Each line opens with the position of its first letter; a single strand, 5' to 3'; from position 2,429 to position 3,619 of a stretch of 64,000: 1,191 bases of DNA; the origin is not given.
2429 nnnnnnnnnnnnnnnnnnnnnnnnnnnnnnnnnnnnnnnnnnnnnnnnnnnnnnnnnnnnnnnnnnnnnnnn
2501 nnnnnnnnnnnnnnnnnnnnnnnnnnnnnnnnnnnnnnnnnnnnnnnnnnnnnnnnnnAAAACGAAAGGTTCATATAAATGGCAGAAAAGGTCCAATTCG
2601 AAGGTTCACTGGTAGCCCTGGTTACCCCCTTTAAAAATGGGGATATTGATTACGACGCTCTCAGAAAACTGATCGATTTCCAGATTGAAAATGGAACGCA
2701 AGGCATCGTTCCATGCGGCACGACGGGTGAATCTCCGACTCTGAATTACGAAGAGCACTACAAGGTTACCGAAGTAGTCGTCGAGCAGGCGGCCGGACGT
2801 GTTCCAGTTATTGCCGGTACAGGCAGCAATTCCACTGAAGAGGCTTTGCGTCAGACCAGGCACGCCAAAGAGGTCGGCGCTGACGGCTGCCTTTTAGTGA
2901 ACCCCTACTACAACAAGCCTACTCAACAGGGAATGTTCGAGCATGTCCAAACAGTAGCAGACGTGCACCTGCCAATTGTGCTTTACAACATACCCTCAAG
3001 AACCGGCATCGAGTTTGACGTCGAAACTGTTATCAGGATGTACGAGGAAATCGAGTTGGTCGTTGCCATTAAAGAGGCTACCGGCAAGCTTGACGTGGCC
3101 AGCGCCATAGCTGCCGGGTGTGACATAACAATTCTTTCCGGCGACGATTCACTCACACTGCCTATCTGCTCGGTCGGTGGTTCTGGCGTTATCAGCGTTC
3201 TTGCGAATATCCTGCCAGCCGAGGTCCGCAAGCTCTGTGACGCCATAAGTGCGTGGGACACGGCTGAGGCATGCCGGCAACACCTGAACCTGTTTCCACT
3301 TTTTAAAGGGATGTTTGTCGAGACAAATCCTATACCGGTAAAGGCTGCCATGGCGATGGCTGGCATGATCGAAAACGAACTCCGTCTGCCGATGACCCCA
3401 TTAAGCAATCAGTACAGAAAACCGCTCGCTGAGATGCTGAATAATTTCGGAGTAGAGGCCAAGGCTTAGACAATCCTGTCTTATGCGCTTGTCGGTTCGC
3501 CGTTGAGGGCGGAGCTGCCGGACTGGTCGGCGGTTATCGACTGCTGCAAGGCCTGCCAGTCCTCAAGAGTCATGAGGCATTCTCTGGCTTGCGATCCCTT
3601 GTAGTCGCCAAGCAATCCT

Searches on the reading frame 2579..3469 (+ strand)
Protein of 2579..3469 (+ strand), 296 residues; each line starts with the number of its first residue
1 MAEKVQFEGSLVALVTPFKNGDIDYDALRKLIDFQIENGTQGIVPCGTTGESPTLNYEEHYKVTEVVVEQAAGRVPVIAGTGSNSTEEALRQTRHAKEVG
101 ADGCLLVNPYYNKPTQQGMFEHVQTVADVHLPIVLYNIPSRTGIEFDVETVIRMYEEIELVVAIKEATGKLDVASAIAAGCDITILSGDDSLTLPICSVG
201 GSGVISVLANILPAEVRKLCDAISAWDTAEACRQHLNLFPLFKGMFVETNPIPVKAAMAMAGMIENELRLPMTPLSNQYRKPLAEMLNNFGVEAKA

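Call 47: find_encoding_contigs(protein=window:2579-3469:+, flank=10000, max_places=4)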
Protein window:2579-3469:+ (296 aa): 8 contigs read that carry it; 4 places shown.
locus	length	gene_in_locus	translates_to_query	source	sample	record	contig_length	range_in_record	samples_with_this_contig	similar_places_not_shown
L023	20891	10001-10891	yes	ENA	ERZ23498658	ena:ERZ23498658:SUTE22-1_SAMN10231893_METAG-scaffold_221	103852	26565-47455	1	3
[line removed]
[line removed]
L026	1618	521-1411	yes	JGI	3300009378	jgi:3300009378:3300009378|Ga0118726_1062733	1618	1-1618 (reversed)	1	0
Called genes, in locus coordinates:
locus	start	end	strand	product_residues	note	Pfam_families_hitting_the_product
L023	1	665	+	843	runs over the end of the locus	PF00488:MutS_V, PF20297:MSSS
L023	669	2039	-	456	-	PF03739:LptF_LptG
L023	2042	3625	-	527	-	PF03739:LptF_LptG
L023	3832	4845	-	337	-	PF00072:Response_reg, PF00990:GGDEF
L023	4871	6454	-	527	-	PF00672:HAMP, PF00512:HisKA, PF02518:HATPase_c, PF14501:HATPase_c_5 (faint)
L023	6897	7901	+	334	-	PF00158:Sigma54_activat, PF14532:Sigma54_activ_2, PF07728:AAA_5, PF25601:AAA_lid_14, PF02954:HTH_8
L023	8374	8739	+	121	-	-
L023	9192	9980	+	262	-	PF03740:PdxJ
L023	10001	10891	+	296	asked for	PF00701:DHDPS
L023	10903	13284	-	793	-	PF13491:FtsK_4TM, PF17854:FtsK_alpha, PF01580:FtsK_SpoIIIE, PF12846:AAA_10 (faint), PF09397:FtsK_gamma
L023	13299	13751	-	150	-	PF00692:dUTPase, PF22769:DCD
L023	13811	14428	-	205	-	PF04127:DFP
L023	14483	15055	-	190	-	PF02441:Flavoprotein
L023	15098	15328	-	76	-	PF01192:RNA_pol_Rpb6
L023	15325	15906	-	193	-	PF00625:Guanylate_kin, PF13191:AAA_16 (faint), PF13238:AAA_18 (weak)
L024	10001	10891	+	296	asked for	PF00701:DHDPS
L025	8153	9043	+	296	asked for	PF00701:DHDPS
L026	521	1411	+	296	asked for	PF00701:DHDPS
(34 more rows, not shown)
